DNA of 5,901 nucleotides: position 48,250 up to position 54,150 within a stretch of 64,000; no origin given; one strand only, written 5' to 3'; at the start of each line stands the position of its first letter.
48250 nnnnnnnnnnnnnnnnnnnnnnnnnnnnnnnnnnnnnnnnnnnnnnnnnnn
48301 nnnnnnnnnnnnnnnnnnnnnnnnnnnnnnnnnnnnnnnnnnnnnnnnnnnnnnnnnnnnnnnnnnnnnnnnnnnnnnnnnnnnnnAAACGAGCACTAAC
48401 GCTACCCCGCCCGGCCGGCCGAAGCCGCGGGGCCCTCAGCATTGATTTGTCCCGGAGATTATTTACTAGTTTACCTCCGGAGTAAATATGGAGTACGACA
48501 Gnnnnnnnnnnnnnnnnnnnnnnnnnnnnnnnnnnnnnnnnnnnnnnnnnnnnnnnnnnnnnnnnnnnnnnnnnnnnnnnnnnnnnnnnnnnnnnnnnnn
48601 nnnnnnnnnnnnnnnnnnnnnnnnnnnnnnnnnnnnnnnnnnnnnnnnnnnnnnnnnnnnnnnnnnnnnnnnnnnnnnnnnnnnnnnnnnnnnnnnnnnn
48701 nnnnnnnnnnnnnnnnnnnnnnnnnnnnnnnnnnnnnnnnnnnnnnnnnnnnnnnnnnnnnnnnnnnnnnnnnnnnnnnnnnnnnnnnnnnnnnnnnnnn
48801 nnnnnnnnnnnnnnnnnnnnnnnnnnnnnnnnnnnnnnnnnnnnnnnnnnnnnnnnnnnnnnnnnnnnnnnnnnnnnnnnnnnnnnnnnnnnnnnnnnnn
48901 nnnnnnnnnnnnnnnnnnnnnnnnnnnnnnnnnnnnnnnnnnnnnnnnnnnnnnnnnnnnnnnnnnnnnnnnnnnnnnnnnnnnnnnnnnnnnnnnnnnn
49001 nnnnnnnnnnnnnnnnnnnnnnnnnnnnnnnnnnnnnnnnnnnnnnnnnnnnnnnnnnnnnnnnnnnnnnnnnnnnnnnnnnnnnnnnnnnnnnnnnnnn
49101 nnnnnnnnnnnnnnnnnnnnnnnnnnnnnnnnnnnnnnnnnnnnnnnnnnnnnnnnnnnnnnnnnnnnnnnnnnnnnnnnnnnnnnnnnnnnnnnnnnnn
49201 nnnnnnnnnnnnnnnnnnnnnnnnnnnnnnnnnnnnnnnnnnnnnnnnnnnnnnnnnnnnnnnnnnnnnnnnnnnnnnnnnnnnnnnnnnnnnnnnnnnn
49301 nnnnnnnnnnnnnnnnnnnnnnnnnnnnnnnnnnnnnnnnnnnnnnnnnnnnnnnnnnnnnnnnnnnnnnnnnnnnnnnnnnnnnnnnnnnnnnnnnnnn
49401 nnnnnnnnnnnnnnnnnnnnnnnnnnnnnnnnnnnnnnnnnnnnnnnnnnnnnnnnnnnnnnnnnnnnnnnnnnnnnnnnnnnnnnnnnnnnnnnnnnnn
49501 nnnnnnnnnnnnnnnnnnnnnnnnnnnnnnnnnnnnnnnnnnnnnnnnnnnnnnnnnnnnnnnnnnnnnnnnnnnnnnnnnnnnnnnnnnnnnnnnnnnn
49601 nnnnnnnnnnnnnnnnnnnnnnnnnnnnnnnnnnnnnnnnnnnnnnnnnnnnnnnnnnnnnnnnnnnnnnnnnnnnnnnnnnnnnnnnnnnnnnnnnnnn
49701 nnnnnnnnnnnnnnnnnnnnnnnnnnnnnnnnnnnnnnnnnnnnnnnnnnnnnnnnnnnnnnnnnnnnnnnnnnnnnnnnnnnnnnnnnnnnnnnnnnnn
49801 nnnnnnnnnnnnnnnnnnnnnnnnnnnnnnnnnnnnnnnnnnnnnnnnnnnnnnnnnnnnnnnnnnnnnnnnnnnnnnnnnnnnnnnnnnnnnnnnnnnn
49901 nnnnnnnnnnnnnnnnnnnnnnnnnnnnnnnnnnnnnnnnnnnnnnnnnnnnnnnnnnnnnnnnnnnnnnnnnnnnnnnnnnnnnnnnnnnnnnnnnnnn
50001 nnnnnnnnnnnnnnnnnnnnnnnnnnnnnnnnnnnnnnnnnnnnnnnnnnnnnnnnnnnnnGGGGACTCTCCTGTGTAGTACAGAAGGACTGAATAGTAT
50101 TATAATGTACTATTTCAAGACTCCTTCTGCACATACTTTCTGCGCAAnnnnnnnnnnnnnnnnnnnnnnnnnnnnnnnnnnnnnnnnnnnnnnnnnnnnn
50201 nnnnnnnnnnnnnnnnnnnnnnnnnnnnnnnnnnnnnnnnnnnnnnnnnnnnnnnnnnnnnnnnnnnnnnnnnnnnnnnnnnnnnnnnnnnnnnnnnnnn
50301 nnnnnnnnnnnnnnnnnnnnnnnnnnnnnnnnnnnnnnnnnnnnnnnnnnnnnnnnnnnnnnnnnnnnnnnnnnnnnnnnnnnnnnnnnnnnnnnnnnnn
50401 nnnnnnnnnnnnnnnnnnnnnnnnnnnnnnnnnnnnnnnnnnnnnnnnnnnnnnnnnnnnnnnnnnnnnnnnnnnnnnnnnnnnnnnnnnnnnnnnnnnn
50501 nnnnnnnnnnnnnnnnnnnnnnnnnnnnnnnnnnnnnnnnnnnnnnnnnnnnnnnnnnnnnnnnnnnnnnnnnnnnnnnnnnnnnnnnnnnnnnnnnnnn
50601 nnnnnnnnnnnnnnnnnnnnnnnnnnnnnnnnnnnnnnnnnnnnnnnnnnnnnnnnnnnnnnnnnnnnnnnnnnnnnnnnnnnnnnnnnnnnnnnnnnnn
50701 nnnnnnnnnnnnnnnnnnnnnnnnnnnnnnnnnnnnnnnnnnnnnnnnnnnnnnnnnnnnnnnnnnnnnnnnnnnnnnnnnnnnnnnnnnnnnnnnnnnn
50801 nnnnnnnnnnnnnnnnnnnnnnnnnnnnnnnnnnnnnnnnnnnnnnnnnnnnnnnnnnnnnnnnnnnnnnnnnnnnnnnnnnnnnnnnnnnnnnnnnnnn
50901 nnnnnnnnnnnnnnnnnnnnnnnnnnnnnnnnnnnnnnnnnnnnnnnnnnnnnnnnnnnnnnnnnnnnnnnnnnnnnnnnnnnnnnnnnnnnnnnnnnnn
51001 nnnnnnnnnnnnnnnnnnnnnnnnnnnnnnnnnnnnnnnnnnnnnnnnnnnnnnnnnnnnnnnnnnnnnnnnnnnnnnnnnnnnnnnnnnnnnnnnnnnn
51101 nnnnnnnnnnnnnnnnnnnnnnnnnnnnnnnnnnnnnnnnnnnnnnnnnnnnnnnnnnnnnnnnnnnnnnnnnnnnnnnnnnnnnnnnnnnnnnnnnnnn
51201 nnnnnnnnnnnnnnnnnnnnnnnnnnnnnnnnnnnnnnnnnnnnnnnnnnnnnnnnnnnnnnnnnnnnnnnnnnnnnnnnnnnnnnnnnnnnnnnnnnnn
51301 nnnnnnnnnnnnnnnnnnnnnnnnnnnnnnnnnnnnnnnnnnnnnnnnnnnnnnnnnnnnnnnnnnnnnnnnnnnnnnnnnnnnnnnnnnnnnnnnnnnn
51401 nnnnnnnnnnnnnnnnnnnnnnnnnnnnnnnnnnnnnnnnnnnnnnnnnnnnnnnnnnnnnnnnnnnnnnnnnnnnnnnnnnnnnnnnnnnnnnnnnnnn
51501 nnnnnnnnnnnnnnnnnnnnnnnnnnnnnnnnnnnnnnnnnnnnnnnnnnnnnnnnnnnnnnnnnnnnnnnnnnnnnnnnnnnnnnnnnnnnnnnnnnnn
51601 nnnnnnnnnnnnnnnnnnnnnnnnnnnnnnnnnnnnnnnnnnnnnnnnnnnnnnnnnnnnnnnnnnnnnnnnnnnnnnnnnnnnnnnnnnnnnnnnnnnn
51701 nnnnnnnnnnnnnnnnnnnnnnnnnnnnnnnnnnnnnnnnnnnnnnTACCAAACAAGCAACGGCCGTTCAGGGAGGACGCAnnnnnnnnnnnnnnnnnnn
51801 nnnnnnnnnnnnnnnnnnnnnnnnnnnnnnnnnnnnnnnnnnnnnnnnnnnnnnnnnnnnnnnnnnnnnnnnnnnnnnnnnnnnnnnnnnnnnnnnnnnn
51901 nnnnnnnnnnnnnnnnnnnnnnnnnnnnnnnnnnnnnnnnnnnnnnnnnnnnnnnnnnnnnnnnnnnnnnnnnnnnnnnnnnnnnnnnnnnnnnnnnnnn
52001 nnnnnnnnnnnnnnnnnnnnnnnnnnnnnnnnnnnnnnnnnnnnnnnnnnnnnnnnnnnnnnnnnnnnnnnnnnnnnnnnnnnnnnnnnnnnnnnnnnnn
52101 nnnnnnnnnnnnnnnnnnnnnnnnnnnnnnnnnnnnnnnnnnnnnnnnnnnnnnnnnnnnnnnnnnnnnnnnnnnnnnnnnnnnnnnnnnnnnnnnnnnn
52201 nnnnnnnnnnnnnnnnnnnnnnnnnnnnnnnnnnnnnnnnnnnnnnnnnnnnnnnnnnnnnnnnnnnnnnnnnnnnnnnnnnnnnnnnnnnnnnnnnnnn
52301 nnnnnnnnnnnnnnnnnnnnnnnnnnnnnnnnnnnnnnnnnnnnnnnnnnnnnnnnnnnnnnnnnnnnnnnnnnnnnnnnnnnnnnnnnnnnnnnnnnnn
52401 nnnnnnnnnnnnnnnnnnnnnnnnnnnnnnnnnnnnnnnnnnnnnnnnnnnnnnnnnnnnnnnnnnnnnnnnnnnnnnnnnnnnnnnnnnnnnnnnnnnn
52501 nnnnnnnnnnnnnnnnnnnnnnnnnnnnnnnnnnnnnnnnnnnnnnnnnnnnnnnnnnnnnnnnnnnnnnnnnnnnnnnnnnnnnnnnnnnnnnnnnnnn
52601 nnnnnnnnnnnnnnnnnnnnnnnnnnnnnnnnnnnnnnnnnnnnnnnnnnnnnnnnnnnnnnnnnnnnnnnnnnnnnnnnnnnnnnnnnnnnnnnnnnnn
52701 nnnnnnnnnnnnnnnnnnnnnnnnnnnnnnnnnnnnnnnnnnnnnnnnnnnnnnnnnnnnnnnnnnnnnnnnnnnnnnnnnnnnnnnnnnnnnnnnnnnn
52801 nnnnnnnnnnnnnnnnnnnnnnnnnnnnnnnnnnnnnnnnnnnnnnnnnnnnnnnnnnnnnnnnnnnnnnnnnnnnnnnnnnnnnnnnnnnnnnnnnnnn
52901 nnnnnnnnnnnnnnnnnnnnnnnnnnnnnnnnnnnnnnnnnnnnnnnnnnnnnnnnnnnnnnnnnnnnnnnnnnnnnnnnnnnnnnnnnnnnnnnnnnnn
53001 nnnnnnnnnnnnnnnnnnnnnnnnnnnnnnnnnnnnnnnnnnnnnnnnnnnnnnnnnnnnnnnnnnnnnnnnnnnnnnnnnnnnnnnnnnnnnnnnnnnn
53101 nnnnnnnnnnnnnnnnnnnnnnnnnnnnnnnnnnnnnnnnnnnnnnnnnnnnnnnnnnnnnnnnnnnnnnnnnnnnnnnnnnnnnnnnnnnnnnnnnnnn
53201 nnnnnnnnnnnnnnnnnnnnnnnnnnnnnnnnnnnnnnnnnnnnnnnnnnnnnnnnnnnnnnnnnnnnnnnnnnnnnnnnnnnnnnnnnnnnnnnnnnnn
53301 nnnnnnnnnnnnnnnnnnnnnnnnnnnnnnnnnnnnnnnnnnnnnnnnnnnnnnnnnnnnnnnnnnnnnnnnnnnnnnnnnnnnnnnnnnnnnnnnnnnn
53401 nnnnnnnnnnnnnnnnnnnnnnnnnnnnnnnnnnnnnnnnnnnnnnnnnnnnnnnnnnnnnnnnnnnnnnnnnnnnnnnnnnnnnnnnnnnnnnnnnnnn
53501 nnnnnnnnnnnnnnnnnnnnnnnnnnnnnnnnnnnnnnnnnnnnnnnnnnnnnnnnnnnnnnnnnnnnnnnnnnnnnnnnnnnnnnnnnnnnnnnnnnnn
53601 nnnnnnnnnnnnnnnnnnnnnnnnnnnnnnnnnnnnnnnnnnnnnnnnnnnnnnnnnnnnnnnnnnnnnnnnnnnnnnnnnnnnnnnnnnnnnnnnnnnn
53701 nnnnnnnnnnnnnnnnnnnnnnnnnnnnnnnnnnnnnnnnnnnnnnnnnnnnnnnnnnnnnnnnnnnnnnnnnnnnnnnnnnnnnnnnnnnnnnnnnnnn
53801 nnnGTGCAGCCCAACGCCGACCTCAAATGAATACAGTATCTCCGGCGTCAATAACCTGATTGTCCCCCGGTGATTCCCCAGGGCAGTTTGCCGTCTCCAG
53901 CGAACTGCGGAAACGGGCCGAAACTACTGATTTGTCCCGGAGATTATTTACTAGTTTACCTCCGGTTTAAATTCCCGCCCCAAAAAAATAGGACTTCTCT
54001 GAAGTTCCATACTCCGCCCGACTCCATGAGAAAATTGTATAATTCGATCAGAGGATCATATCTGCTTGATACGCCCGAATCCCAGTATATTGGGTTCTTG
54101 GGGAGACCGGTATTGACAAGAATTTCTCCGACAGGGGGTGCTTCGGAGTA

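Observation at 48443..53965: Exact 38-bp direct repeats bracket a 5.5-kb three-gene module (regulator + beta-helix + propeller)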

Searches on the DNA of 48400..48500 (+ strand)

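Call 59: search_dna_similar(query=window:48400-48500:+, collection=plasmids, mode=distant, max_evalue=1, max_rows=10)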
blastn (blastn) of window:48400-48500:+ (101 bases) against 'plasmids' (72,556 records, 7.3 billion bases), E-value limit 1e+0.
Records with a match: 6; places in all: 7; records where one place covers at least 80% of the query: 0.
Best place of each record, by identity: 90-95% 3; 80-90% 3.
By first word of the organism name: Streptomyces 3; Microvirga 1; Tsukamurella 1; Subdoligranulum 1.
By predicted mobility (MOB-suite, as given by PLSDB): non-mobilizable 6.
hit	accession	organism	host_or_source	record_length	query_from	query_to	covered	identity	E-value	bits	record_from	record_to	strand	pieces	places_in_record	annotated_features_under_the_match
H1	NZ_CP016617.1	Microvirga ossetica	Vicia alpestris,cell culture,nodules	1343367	1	31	31%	87.1%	8e-1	39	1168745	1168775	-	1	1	none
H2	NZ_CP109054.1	Streptomyces subrutilus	-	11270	7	35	29%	89.7%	8e-1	40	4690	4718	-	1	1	none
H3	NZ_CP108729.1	Streptomyces sp. NBC_00989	-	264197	5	33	29%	89.7%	8e-1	40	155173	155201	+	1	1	hypothetical protein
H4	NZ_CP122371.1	Streptomyces acidiscabies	Solanum tuberosum,cell culture,scab ...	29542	10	37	28%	90.0%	8e-1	39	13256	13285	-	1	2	none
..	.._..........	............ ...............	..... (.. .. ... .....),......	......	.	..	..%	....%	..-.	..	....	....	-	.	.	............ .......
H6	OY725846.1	Subdoligranulum variabile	-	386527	9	34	26%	92.3%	8e-1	39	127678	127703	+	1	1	none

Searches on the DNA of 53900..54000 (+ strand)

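Call 60: search_dna_similar(query=window:53900-54000:+, collection=phages, mode=distant, max_evalue=1, max_rows=10)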
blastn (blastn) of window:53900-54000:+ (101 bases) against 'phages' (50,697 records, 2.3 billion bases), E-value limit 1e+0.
No match.
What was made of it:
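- Tried and rejected: Searches of one gap against plasmids and the other against phages matched only GC-hairpin noise or nothing (calls 59, 60).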
